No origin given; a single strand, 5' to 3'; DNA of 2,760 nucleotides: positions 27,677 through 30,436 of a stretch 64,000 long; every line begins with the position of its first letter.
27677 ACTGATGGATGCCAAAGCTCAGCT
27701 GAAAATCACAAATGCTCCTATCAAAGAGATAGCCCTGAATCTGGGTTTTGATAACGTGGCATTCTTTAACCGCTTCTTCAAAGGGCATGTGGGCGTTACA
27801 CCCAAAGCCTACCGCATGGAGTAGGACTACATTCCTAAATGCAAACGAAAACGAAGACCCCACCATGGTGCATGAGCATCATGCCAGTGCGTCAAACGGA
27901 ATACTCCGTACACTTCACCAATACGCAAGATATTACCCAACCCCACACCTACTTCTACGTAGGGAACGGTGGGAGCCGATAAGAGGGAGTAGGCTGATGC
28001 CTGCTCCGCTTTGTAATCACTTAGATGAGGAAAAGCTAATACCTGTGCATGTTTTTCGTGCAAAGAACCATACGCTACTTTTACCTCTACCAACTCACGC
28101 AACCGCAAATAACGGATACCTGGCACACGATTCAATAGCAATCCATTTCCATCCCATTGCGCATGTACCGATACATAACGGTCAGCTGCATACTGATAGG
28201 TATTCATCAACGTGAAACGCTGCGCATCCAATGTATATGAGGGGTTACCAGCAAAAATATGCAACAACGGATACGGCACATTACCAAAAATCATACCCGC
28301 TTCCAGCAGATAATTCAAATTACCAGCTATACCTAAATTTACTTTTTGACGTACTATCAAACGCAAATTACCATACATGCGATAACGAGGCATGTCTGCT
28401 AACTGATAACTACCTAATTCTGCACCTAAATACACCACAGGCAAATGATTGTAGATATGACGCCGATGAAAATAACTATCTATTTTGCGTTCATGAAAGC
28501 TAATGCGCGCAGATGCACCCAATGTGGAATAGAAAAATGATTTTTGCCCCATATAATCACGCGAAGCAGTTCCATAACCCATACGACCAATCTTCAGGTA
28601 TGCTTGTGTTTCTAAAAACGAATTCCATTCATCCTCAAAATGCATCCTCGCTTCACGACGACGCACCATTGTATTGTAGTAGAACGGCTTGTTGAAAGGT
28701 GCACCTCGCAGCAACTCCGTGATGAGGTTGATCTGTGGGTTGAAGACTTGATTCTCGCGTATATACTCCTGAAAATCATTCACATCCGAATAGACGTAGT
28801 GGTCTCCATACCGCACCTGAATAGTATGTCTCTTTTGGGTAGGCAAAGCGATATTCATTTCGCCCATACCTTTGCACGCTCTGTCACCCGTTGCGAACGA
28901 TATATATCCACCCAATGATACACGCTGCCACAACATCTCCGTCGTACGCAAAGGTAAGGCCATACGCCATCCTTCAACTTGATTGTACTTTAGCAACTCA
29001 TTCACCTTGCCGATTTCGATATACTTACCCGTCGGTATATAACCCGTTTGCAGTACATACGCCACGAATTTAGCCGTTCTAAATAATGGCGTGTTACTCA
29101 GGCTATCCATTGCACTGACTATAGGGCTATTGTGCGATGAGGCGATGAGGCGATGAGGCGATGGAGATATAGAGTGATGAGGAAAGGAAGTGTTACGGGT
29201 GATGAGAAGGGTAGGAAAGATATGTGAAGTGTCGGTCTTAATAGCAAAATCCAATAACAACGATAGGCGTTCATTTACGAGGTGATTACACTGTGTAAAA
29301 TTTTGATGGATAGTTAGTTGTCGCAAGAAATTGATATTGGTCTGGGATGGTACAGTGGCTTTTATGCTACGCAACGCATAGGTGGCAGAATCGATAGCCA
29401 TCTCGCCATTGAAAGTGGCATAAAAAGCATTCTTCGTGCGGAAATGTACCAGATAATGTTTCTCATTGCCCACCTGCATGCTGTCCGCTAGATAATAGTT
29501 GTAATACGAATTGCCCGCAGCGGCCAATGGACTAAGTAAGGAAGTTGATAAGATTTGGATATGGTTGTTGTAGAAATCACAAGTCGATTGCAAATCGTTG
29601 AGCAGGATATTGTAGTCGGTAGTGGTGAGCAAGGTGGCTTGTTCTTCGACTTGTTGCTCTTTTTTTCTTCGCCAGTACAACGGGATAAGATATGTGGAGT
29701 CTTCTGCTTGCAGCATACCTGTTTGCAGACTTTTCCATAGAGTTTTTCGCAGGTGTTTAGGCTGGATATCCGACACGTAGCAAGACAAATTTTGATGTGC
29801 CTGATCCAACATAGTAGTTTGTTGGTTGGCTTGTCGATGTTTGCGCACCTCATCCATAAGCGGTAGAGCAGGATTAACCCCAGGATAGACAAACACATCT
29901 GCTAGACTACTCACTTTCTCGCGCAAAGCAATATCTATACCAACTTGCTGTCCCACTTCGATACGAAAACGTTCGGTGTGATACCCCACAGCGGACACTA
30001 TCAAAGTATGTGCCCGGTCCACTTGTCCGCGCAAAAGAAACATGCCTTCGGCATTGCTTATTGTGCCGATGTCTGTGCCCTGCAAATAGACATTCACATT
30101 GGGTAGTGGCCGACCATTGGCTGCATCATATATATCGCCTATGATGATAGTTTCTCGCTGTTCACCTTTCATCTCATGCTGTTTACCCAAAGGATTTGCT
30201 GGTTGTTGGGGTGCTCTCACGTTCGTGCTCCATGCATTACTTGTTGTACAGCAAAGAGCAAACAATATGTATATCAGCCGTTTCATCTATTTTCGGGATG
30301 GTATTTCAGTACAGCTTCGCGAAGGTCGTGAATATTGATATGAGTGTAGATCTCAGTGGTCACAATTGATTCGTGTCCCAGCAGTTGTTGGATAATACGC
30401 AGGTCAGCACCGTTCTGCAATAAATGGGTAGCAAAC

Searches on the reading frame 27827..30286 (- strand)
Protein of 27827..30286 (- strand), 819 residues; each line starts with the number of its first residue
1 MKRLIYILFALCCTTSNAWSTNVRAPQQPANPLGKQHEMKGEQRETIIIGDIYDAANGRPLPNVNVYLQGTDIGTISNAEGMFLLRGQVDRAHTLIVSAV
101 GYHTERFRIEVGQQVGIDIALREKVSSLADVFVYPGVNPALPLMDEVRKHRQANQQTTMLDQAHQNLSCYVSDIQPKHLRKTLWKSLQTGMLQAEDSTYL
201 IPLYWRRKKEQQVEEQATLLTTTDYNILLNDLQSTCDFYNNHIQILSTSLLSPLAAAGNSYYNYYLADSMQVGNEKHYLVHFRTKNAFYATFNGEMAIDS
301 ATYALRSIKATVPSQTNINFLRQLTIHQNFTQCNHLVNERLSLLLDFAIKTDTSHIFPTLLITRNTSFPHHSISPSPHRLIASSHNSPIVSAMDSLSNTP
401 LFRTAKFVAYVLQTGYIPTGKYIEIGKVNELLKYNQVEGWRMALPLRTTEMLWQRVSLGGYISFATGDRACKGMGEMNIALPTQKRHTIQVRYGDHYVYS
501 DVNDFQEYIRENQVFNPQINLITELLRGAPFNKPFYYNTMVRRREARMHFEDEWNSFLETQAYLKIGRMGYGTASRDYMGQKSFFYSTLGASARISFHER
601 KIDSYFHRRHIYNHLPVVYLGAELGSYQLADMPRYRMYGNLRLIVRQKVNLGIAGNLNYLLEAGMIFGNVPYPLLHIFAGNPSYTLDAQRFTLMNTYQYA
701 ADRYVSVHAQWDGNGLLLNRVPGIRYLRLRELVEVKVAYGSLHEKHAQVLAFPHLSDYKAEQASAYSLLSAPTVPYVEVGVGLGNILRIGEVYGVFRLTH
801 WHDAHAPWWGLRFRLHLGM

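Call 93: search_protein_families(library=pfam, proteins=[window:27827-30286:-], max_evalue=0.00001)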
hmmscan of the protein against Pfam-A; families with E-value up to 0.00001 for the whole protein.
window:27827-30286:- (819 aa): 3 families
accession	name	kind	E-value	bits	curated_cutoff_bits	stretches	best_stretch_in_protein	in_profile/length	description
PF18939.6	DUF5686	-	4.3e-31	108.5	39.2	2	221-335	86-202/669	Family of unknown function (DUF5686)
PF13715.12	CarbopepD_reg_2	-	1.6e-17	63.7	32.2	1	49-133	2-88/88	CarboxypepD_reg-like domain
PF13620.12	CarboxypepD_reg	-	4e-11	43.5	32.3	1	48-122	2-82/82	Carboxypeptidase regulatory-like domain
